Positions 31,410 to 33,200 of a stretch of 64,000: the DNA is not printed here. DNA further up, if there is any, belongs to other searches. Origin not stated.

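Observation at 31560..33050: Orphan KAP/NACHT-like P-loop NTPase at about 38-40% GC inside a 65-70% GC chromosome: candidate stand-alone defence or abortive-infection gene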

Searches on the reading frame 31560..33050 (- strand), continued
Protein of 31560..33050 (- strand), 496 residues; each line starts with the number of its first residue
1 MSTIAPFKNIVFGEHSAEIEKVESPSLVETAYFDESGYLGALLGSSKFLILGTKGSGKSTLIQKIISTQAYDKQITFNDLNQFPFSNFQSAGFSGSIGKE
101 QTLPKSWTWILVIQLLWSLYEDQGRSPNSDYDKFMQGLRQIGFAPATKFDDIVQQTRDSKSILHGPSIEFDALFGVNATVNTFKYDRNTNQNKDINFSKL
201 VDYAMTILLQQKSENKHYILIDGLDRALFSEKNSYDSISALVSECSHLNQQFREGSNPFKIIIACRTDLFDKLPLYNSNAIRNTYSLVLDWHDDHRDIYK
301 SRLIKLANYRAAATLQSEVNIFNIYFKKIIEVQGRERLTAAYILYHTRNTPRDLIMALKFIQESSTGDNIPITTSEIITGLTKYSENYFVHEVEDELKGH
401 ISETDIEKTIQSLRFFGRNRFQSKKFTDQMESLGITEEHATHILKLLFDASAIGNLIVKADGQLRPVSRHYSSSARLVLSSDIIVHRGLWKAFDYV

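Call 48: find_encoding_contigs(protein=P0083, flank=9000, max_places=1)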
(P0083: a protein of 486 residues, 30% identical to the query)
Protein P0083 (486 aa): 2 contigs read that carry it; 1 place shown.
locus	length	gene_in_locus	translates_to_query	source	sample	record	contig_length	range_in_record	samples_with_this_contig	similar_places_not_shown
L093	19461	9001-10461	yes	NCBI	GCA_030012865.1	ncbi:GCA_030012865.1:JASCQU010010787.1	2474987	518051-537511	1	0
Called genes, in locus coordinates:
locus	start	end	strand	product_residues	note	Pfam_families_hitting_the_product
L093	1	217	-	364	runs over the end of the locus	PF25174:Beta-prop_THOC3 (faint), PF02239:Cytochrom_D1 (faint), PF21783:YNCE (faint)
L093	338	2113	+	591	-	PF00732:GMC_oxred_N, PF00890:FAD_binding_2 (weak), PF05199:GMC_oxred_C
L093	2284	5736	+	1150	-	PF13620:CarboxypepD_reg, PF13715:CarbopepD_reg_2 (weak), PF25183:OMP_b-brl_4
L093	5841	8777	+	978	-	PF00521:DNA_topoisoIV, PF03989:DNA_gyraseA_C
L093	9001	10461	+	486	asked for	-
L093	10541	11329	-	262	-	-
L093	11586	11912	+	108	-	PF05532:CsbD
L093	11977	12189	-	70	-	-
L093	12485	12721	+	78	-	PF12244:DUF3606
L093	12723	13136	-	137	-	PF07635:PSCyt1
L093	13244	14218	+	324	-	PF18979:DUF5715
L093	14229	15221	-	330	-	PF01408:GFO_IDH_MocA, PF02894:GFO_IDH_MocA_C, PF22725:GFO_IDH_MocA_C3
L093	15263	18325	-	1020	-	PF07244:POTRA, PF01103:Omp85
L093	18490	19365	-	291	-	PF01014:Uricase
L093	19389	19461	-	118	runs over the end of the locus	PF00576:Transthyretin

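Call 50: search_protein_families(library=pfam, proteins=[L027:12092-12685:-, L081:7788-8432:+, L057:2865-4226:-, L014:12620-13990:-, L026:3125-4303:-, L034:12211-13218:+, L040:2712-3800:+, L045:13008-14327:-, L043:11738-13188:+, L042:8535-9752:+], max_evalue=0.0001)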
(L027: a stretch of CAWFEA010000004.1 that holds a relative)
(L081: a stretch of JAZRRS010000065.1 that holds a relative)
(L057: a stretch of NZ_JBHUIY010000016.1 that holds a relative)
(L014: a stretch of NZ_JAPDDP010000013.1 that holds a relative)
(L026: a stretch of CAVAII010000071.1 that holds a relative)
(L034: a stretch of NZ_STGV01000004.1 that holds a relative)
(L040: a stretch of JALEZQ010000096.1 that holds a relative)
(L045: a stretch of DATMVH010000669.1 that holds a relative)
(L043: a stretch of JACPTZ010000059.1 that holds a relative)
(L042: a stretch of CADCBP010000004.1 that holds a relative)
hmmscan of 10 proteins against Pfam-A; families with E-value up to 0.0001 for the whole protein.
L027:12092-12685:- (197 aa): 1 family
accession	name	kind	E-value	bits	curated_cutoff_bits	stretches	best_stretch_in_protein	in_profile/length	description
PF00239.26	Resolvase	-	1.9e-45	155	23.3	1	9-149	3-144/145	Resolvase, N terminal domain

L081:7788-8432:+ (214 aa): 1 family
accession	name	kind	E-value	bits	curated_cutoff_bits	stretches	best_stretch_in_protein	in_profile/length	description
PF00239.26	Resolvase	-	2.8e-30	105.8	23.3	1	13-157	1-144/145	Resolvase, N terminal domain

L057:2865-4226:- (453 aa): 3 families
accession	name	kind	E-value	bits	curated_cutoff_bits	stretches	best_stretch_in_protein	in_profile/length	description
PF09821.14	AAA_assoc_C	-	7.5e-43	146.4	27.6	1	304-422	1-119/119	C-terminal AAA-associated domain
PF00005.33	ABC_tran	-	8.4e-35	120.8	25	1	31-170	1-136/137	ABC transporter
PF13304.12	AAA_21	-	7.5e-06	26.7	27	0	43-77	1-37/304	AAA domain, putative AbiEii toxin, Type IV TA system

L014:12620-13990:- (456 aa): 7 families
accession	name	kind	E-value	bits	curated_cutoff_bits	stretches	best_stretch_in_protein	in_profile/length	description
PF00005.33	ABC_tran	-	1.1e-33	117.2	25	1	210-357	3-137/137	ABC transporter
PF13304.12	AAA_21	-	3.1e-11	44.3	27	1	220-247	1-45/304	AAA domain, putative AbiEii toxin, Type IV TA system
PF02463.25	SMC_N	-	6.3e-07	29.5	40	0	218-238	24-44/220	RecF/RecN/SMC N terminal domain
PF09818.15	ABC_ATPase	-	1.9e-06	27.6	23.2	0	217-242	78-103/283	P-loop domain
PF13555.12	AAA_29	-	7.6e-06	26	27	1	214-245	18-49/61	P-loop containing region of AAA domain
PF13175.12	AAA_15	-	2.7e-05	24.4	32.1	0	218-264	24-73/374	AAA ATPase domain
PF13476.12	AAA_23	-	5.6e-05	24.3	27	1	219-239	20-40/201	AAA domain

L026:3125-4303:- (392 aa): 3 families
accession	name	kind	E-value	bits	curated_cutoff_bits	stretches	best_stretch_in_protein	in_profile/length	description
PF00589.27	Phage_integrase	-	2.7e-29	102.6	27.1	1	220-374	2-167/172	Phage integrase family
PF13102.12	Phage_int_SAM_5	-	2.3e-17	63.6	22.3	1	106-203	2-94/98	Phage integrase SAM-like domain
PF17293.8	Arm-DNA-bind_5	-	3.4e-12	47.2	22.6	1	25-86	1-67/87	Arm DNA-binding domain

L034:12211-13218:+ (335 aa): 1 family
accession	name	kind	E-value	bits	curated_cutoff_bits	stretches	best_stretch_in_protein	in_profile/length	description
PF00589.27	Phage_integrase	-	7.3e-30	104.4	27.1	1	170-326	2-169/172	Phage integrase family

L040:2712-3800:+ (362 aa): 3 families
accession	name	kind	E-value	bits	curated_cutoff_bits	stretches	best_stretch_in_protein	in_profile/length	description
PF00534.26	Glycos_transf_1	-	3.7e-21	75.9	26.4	1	180-338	10-167/172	Glycosyl transferases group 1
PF13692.12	Glyco_trans_1_4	-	1.9e-17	64.3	27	1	186-328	2-141/142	Glycosyl transferases group 1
PF13439.12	Glyco_transf_4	-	1.4e-05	25.6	28.5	1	106-160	111-166/170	Glycosyltransferase Family 4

L045:13008-14327:- (439 aa): 1 family
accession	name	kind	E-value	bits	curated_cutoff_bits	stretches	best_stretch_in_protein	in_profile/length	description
PF00067.27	p450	-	7.6e-64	216.6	22.8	1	5-408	1-439/462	Cytochrome P450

L043:11738-13188:+ (483 aa): 1 family
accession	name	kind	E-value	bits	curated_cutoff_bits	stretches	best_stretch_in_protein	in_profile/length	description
PF00078.32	RVT_1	-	5.2e-16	59.4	29.6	1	54-247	1-192/205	Reverse transcriptase (RNA-dependent DNA polymerase)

L042:8535-9752:+ (405 aa): 2 families
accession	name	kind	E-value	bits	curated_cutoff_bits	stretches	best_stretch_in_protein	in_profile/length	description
PF06250.17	YhcG_C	-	9.2e-51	172.2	32.5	1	228-380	1-151/157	YhcG PDDEXK nuclease domain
PF17761.7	DUF1016_N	-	3.2e-31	108.7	32.8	1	31-206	1-136/137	DUF1016 N-terminal domain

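Call 57: search_protein_families(library=pfam, alignment_id=A1, max_evalue=0.01)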
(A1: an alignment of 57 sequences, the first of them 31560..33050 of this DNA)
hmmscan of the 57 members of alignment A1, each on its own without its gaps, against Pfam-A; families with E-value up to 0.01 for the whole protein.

A. member 1, window:31560-33050:- (496 aa): 5 families
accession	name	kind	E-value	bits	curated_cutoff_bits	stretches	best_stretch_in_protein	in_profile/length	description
PF24883.2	NPHP3_N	-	1.4e-05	25.8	24.8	0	191-266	99-164/164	Nephrocystin 3, N-terminal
PF13173.12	AAA_14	-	0.00039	20.9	27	0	49-89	6-46/129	AAA domain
PF13555.12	AAA_29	-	0.00052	20.1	27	1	47-78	24-55/61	P-loop containing region of AAA domain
PF05729.18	NACHT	-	0.0016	18.7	26.7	1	49-85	4-38/167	NACHT domain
PF01580.24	FtsK_SpoIIIE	-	0.0067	16.3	24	0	46-71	40-65/221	FtsK/SpoIIIE family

B. families by the number of members that match (of 57 scanned): 14 families
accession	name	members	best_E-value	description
PF13191.12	AAA_16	36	9.3e-06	AAA ATPase domain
PF24883.2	NPHP3_N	26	1.2e-07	Nephrocystin 3, N-terminal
PF00004.35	AAA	19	1.4e-08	ATPase family associated with various cellular activities (AAA)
PF05729.18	NACHT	17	8.1e-05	NACHT domain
PF13401.12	AAA_22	6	0.00074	AAA domain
PF20703.3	nSTAND1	4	0.00036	Novel STAND NTPase 1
PF20720.3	nSTAND3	3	8e-05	Novel STAND NTPase 3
PF00270.35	DEAD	2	9.7e-05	DEAD/DEAH box helicase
PF24389.1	ORC-CDC6-like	2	0.001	ORC-CDC6-like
PF01580.24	FtsK_SpoIIIE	2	0.0044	FtsK/SpoIIIE family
PF13173.12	AAA_14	1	0.00039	AAA domain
PF13555.12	AAA_29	1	0.00052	P-loop containing region of AAA domain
PF25201.1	nSTAND6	1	0.005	Novel STAND NTPase 6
PF00158.32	Sigma54_activat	1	0.0063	Sigma-54 interaction domain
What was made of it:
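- On NACHT (Pfam PF05729): 17 of 57 members reach E <= 0.01 (call 57).
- Weak Pfam hits across 57 members are AAA_16 (36), NPHP3_N (26), NACHT (17), nSTAND and ORC-CDC6-like (call 57).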

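Call 66: search_protein_families(library=padloc, alignment_id=A1, max_evalue=0.001)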
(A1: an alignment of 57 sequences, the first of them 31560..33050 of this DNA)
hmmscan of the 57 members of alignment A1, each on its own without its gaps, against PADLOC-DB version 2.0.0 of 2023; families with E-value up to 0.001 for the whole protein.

A. member 1, window:31560-33050:- (496 aa): 0 families

B. families by the number of members that match (of 57 scanned): 1 family
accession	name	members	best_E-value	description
PDLC04140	mad8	3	0.00017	mads_8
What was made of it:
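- On Known defence systems in PADLOC-DB v2.0.0 (including Avs, bNACHT, mads, Menshen): 3 of 57 members hit mad8 weakly and nothing else matches (call 66).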

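Call 69: get_annotated_region(hit=H10, flank=6000)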
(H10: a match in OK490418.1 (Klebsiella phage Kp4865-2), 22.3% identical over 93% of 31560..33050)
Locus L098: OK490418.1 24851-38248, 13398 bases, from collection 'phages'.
description: UNVERIFIED: Klebsiella phage Kp4865-2, complete genome.
organism: Klebsiella phage Kp4865-2 (NCBI taxid 2895875)
taxonomy: Viruses; Duplodnaviria; Heunggongvirae; Uroviricota; Caudoviricetes; Peduoviridae
host: Klebsiella pneumoniae; source: -; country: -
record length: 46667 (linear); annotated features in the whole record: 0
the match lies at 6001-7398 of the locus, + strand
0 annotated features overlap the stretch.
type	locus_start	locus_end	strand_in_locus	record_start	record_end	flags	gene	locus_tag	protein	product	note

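Call 70: get_annotated_region(hit=H2, flank=6000)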
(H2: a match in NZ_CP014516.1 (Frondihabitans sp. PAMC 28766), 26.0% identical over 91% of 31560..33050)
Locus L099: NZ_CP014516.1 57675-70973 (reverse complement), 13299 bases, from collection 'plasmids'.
description: Frondihabitans sp. PAMC 28766 strain SR6 plasmid 3, complete sequence
organism: Frondihabitans sp. PAMC 28766 (NCBI taxid 1795630)
taxonomy: Bacteria; Actinomycetota; Actinomycetes; Micrococcales; Microbacteriaceae; Frondihabitans; Frondihabitans sp. PAMC 28766
host: -; source: Himantormia,single cell; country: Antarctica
typing (MOB-suite, as given by PLSDB): non-mobilizable
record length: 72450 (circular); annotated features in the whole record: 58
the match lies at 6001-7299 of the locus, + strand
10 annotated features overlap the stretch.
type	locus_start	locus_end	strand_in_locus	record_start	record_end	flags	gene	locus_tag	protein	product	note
CDS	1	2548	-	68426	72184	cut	-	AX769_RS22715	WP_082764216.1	type I restriction endonuclease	GO:0006304 - DNA modification [Evidence IEA]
CDS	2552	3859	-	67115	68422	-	-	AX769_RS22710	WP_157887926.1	restriction endonuclease subunit S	-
CDS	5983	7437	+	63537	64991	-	-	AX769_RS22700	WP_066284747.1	hypothetical protein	-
CDS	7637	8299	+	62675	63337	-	-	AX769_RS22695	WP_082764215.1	recombinase family protein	GO:0006310 - DNA recombination [Evidence IEA]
CDS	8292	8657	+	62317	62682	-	-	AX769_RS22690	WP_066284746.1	hypothetical protein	-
CDS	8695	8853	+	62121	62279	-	-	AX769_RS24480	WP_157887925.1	hypothetical protein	-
CDS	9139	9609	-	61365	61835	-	-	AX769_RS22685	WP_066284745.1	universal stress protein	-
CDS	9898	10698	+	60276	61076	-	-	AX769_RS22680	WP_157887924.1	hypothetical protein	-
CDS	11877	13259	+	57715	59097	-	-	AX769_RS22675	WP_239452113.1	glutamate decarboxylase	GO:0006540 - glutamate decarboxylation to succinate [Evidence IEA]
CDS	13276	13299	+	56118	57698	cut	-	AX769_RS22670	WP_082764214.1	putative glutamine/gamma-aminobutyrate antiporter GadC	GO:0055085 - transmembrane transport [Evidence IEA]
